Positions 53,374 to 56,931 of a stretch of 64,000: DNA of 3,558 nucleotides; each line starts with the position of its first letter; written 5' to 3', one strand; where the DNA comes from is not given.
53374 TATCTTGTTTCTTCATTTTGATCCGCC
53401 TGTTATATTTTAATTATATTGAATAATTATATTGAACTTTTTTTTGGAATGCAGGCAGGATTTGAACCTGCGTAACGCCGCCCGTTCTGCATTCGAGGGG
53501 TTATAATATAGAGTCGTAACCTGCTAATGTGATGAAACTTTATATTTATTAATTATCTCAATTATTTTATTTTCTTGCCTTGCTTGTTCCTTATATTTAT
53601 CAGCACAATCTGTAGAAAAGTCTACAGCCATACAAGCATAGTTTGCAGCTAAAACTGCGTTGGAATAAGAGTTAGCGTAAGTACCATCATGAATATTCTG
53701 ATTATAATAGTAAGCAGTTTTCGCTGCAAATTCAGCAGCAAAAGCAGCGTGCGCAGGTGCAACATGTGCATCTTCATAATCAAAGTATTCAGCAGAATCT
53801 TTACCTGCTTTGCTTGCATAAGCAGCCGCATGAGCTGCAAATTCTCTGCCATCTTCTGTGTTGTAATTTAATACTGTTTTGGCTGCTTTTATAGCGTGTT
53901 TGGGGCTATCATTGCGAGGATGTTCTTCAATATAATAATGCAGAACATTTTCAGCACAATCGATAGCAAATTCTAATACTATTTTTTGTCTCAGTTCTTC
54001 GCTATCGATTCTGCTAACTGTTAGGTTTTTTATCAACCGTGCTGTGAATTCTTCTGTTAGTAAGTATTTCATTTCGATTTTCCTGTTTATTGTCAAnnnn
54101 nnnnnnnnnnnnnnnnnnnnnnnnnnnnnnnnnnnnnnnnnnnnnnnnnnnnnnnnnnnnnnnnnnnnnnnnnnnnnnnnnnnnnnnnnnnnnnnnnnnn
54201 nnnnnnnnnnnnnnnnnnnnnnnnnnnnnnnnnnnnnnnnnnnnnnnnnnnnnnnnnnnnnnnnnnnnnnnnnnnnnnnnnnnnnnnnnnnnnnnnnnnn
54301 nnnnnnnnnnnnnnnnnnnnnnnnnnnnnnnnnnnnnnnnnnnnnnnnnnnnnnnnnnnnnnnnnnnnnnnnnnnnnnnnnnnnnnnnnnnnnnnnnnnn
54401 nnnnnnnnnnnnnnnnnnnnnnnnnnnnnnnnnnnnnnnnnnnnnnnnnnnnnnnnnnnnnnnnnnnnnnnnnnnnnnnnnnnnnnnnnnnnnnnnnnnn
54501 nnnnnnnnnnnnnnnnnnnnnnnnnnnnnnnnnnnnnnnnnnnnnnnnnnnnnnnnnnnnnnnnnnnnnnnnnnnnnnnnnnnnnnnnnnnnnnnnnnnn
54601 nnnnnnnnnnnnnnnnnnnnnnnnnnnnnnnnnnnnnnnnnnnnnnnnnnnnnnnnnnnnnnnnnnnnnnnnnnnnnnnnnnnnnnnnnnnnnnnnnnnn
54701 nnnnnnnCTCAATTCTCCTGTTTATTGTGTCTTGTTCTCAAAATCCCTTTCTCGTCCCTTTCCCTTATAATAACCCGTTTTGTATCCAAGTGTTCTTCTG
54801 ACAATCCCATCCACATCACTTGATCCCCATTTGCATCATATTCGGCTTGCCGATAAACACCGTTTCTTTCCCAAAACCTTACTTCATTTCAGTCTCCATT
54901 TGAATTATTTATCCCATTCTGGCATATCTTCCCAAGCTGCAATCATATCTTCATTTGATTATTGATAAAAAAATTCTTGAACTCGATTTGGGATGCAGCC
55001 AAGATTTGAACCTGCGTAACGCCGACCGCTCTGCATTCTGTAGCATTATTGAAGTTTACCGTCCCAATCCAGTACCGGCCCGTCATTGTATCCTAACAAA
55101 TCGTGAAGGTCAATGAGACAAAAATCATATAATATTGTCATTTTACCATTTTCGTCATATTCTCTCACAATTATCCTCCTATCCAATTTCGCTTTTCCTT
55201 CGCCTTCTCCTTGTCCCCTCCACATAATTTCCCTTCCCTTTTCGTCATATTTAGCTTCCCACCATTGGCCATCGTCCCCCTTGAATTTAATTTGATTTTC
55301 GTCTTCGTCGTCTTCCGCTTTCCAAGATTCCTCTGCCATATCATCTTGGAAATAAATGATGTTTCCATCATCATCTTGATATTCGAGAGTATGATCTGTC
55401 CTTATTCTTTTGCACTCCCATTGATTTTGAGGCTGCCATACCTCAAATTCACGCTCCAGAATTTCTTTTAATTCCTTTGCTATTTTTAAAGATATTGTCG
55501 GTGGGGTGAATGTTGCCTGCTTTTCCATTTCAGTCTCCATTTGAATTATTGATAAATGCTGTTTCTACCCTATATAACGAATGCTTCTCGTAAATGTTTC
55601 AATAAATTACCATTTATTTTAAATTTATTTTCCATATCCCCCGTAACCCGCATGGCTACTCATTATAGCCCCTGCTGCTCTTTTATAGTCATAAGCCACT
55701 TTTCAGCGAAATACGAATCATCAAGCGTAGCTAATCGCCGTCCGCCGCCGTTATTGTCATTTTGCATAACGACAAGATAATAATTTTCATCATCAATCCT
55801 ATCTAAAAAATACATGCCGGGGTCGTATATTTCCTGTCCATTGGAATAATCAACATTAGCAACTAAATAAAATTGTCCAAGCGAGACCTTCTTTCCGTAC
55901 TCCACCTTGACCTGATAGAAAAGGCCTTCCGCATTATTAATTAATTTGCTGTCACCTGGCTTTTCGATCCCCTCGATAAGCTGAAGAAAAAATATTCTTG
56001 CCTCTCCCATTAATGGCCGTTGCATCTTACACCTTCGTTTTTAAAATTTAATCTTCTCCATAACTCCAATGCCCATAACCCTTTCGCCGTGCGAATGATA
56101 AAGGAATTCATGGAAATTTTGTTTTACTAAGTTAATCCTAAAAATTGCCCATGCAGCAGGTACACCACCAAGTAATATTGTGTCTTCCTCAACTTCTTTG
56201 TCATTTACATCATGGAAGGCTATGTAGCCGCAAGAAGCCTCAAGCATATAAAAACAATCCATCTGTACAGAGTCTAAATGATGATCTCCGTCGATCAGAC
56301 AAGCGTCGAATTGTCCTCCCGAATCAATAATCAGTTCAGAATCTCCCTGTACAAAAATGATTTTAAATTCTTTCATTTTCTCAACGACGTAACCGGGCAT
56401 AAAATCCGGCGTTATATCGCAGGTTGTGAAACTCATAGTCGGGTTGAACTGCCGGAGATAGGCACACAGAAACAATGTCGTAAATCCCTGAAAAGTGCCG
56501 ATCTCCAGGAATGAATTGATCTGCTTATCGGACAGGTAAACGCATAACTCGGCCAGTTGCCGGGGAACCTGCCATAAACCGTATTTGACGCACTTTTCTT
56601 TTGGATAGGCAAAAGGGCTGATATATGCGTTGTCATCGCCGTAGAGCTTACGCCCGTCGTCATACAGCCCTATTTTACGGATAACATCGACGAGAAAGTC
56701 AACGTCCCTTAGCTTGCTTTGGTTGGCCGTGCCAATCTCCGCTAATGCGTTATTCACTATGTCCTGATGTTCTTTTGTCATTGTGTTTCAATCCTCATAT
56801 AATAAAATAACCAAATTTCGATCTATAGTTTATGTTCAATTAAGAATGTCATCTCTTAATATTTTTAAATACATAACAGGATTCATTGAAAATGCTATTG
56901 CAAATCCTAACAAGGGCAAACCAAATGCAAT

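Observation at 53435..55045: Pair of ~60-bp tRNA T-arm-like direct repeats bracketing a two-gene cassette, next to a decayed gene duplicate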

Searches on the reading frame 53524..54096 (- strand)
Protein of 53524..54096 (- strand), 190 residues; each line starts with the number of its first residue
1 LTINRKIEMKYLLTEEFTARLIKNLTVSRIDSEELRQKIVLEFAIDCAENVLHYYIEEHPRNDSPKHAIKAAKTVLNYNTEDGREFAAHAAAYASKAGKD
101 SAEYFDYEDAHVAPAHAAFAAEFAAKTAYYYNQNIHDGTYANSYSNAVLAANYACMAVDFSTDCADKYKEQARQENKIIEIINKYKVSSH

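Call 18: search_protein_families(library=pfam, proteins=[window:53524-54096:-], max_evalue=0.1)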
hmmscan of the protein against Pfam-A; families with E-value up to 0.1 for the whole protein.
window:53524-54096:- (190 aa): 1 family
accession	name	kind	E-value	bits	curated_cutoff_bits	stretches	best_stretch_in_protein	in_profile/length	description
PF21805.3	Imm5_like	-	1.1e-05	25.7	25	1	33-105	4-78/129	Imm-5 like putative immunity protein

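Call 19: search_protein_families(library=phrogs, proteins=[window:53524-54096:-], max_evalue=0.01)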
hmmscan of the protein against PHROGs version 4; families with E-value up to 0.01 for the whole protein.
window:53524-54096:- (190 aa): 2 families
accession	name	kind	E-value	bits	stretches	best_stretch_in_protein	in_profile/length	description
phrog_38757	-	unknown function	1.8e-06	28.7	1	40-127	64-148/170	-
phrog_18326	-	unknown function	0.0027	18.3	1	43-183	69-191/203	-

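Call 35: list_cluster_members(proteins=[P0001, window:53524-54096:-, window:55046-55540:-, window:56041-56781:-])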
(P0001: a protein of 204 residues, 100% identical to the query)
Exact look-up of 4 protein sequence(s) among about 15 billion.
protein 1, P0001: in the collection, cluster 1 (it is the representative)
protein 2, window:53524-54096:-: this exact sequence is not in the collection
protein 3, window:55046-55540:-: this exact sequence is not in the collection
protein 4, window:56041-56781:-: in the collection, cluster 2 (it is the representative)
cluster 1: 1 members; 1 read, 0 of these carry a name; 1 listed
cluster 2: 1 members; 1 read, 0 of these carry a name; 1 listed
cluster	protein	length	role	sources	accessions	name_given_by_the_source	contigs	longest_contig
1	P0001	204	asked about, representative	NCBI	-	-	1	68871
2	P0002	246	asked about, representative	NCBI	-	-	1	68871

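Call 55: find_homologous_proteins(query=window:53524-54072:-, max_evalue=0.001)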
Query window:53524-54072:- (182 aa): 1 proteins with E <= 0.001 among 148 candidates.
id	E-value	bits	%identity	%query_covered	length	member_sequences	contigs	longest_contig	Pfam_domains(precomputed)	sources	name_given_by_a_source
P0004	2.3e-112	391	100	100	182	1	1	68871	PF21805.4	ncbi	-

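Call 87: search_protein_families(library=ncbifam, proteins=[window:53524-54072:-], max_evalue=0.05)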
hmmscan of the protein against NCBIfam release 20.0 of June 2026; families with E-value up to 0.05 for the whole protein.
window:53524-54072:- (182 aa): 0 families

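Call 88: search_protein_families(library=padloc, proteins=[window:53524-54072:-], max_evalue=0.05)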
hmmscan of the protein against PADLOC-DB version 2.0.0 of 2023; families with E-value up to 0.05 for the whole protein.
window:53524-54072:- (182 aa): 0 families

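Call 89: search_solved_structures(query=window:53524-54072:-, max_evalue=1)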
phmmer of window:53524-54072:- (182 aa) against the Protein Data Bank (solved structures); distinct sequences matched with E-value up to 1: 1.
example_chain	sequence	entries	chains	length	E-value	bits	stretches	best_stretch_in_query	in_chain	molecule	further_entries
2d9x_A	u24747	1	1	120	0.027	18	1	35-84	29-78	Oxysterol binding protein-related protein 11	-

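Call 97: predict_structure(protein=window:53524-54072:-)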
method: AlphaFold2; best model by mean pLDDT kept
length: 182 residues; sequences in the alignment: 1
mean_pLDDT: 53.3   pTM: 0.44
mean pLDDT of the five models: 53.3, 50.0, 47.5, 40.2, 39.9
residues with pLDDT >= 90: 0; 70-90: 1; 50-70: 114; < 50: 67
segments of 3 or more residues with pLDDT < 50: 1-5, 95-104, 128-130, 147-182
pLDDT, mean of each block of 10 residues (from residue 1): 43 50 61 62 62 63 63 65 62 48 49 56 53 52 50 42 43 39 31
secondary structure, 60 per line:
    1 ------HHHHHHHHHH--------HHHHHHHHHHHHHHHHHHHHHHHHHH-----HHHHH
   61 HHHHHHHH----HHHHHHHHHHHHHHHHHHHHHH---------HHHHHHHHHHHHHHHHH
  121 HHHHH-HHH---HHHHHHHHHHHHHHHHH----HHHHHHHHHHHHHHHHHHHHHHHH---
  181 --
elements in order: H7-16 H25-50 H56-68 H73-94 H104-125 H133-149 H154-177

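Call 101: search_dna_similar(query=window:53524-54072:-, collection=phages, mode=protein, max_evalue=0.01, max_rows=10)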
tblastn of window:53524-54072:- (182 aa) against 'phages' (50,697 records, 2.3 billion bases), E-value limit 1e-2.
No match.

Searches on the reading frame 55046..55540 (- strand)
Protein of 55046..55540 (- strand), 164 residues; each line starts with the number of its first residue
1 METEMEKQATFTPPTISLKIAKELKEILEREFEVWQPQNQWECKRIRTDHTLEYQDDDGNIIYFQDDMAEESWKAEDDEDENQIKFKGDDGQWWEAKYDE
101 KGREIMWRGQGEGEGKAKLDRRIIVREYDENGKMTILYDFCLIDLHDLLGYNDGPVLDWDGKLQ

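Call 18: search_protein_families(library=pfam, proteins=[window:55046-55540:-], max_evalue=0.1)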
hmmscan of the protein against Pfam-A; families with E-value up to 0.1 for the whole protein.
window:55046-55540:- (164 aa): 0 families

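Call 19: search_protein_families(library=phrogs, proteins=[window:55046-55540:-], max_evalue=0.01)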
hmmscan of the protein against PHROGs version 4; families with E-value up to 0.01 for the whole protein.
window:55046-55540:- (164 aa): 0 families

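Call 22: find_related_loci(query=window:55046-55540:-, collection=viral_contigs, flank=6000)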
Query window:55046-55540:- (164 aa) in viral_contigs; peptide patterns used: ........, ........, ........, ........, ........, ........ (x = any residue, [..] = any of these).
5 stretches matched a pattern, but none encodes a relative of the query by tblastn (E <= 1e-3).

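Call 23: find_encoding_contigs(protein=window:55046-55540:-, flank=8000, max_places=10)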
Protein window:55046-55540:- (164 aa): no gene with exactly this product is on record in the collection.

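Call 40: find_homologous_proteins(query=window:55046-55540:-, max_evalue=0.001)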
Query window:55046-55540:- (164 aa): 1 proteins with E <= 0.001 among 32 candidates.
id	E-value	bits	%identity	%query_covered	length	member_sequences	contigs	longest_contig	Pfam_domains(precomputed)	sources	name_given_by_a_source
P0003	1.6e-104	365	100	98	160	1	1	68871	-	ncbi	-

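Call 87: search_protein_families(library=ncbifam, proteins=[window:55046-55528:-], max_evalue=0.05)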
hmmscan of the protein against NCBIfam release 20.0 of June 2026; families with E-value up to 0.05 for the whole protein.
window:55046-55528:- (160 aa): 0 families

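Call 88: search_protein_families(library=padloc, proteins=[window:55046-55528:-], max_evalue=0.05)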
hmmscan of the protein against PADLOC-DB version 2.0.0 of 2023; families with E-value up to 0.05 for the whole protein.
window:55046-55528:- (160 aa): 0 families

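Call 102: search_dna_similar(query=window:55046-55528:-, collection=phages, mode=protein, max_evalue=0.01, max_rows=10)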
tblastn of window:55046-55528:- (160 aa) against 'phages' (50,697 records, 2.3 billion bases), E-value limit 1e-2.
No match.

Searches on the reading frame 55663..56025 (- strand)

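Call 18: search_protein_families(library=pfam, proteins=[window:55663-56025:-], max_evalue=0.1)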
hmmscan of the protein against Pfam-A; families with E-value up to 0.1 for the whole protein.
window:55663-56025:- (120 aa): 1 family
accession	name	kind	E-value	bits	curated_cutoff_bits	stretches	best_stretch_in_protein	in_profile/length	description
PF21849.1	DUF6908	-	0.091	13.1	27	0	36-118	26-121/123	Domain of unknown function (DUF6908)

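Call 19: search_protein_families(library=phrogs, proteins=[window:55663-56025:-], max_evalue=0.01)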
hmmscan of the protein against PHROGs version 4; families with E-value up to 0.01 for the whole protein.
window:55663-56025:- (120 aa): 1 family
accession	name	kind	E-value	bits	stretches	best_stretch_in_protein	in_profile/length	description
phrog_2529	-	unknown function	0.0093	17.3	0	39-117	19-87/101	-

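Call 87: search_protein_families(library=ncbifam, proteins=[window:55663-56025:-], max_evalue=0.05)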
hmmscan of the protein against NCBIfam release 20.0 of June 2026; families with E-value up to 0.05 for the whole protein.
window:55663-56025:- (120 aa): 0 families

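Call 88: search_protein_families(library=padloc, proteins=[window:55663-56025:-], max_evalue=0.05)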
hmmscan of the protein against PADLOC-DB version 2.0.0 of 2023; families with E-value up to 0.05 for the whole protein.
window:55663-56025:- (120 aa): 0 families

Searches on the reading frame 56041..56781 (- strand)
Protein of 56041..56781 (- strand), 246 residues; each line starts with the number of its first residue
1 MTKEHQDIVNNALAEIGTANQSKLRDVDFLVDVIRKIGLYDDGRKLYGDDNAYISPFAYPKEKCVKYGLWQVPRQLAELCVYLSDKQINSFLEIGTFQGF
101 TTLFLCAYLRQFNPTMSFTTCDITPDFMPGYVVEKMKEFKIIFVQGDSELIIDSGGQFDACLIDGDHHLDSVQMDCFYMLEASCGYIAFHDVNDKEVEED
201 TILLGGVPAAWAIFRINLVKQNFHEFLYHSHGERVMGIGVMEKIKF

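Call 18: search_protein_families(library=pfam, proteins=[window:56041-56781:-], max_evalue=0.1)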
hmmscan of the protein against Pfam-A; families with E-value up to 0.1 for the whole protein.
window:56041-56781:- (246 aa): 2 families
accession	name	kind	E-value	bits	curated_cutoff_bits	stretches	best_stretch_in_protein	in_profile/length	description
PF13578.12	Methyltransf_24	-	1.5e-09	39.1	26.3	1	92-192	1-105/105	Methyltransferase domain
PF13649.12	Methyltransf_25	-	0.093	13.9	27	0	92-172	2-80/97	Methyltransferase domain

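Call 19: search_protein_families(library=phrogs, proteins=[window:56041-56781:-], max_evalue=0.01)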
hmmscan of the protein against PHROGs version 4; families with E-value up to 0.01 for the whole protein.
window:56041-56781:- (246 aa): 0 families

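Call 25: find_related_loci(query=window:56041-56781:-, collection=viral_contigs, flank=10000)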
Query window:56041-56781:- (246 aa) in viral_contigs; peptide patterns used: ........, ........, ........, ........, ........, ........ (x = any residue, [..] = any of these).
3 stretches matched a pattern, but none encodes a relative of the query by tblastn (E <= 1e-3).
